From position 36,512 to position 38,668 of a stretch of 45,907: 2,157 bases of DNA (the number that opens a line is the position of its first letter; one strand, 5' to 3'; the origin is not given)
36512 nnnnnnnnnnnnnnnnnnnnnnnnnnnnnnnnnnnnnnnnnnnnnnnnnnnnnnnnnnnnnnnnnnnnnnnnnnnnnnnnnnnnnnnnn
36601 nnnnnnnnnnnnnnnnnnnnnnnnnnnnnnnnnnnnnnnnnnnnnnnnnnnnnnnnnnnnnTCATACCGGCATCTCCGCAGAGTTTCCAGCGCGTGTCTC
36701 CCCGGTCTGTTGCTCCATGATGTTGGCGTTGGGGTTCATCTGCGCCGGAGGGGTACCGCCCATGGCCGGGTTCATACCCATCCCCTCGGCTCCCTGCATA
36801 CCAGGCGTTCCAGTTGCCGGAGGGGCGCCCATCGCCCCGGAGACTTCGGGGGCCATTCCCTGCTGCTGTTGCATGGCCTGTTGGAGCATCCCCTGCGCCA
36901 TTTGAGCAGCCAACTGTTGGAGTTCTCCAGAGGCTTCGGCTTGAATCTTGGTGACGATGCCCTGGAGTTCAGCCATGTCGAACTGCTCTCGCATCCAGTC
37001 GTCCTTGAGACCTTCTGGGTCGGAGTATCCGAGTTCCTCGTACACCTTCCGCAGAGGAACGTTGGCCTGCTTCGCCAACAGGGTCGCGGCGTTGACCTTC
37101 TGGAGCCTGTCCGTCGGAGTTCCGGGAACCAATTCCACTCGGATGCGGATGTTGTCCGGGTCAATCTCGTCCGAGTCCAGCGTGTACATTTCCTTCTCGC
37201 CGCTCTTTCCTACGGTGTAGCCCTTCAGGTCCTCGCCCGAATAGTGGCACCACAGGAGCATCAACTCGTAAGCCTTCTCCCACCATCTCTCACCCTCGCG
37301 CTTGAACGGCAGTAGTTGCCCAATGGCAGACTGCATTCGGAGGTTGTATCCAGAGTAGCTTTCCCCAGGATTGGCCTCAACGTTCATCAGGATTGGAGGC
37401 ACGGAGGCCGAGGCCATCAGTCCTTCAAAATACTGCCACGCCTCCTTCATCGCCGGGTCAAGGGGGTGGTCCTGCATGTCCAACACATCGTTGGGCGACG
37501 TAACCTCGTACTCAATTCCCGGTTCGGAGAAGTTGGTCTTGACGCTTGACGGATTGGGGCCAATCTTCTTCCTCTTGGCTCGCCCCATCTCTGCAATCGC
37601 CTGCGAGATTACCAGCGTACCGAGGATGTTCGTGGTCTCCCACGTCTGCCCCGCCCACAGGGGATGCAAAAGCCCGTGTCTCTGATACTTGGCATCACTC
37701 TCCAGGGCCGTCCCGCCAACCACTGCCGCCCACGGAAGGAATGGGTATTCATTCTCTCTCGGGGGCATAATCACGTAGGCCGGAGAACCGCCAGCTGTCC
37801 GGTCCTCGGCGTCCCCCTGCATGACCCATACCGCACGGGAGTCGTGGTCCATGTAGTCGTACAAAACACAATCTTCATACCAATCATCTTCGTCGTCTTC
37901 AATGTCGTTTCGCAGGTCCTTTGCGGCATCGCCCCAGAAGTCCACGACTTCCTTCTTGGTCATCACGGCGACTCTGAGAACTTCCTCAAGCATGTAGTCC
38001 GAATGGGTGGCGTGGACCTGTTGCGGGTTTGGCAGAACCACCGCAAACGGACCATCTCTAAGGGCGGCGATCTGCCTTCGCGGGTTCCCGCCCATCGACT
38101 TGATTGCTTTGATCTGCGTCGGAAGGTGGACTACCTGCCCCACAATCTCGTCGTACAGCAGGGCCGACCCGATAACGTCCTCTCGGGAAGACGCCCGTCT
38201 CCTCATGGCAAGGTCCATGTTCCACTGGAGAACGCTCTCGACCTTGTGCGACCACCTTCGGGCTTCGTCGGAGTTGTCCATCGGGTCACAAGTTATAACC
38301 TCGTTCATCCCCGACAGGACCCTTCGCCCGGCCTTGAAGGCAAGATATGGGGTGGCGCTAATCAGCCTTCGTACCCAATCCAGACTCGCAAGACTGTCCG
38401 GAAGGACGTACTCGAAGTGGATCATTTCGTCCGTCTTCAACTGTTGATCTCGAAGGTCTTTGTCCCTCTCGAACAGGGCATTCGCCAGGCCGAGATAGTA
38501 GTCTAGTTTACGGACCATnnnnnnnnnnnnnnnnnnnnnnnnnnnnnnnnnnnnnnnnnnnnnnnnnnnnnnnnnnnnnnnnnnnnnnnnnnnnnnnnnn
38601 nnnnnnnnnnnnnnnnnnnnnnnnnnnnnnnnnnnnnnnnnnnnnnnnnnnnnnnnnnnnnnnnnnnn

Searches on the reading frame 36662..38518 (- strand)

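Call 12: search_protein_families(library=pfam, proteins=[window:36662-38518:-], max_evalue=0.01)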
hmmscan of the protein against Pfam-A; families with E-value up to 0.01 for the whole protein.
window:36662-38518:- (618 aa): 0 families

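Call 13: search_protein_families(library=phrogs, proteins=[window:36662-38518:-], max_evalue=0.01)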
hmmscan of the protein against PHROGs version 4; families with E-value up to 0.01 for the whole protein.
window:36662-38518:- (618 aa): 2 families
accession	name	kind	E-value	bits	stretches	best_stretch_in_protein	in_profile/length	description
phrog_156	-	head and packaging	6.3e-08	32.5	1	348-557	381-615/681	portal protein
phrog_37324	-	unknown function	0.0079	16.8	0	77-127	77-127/190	-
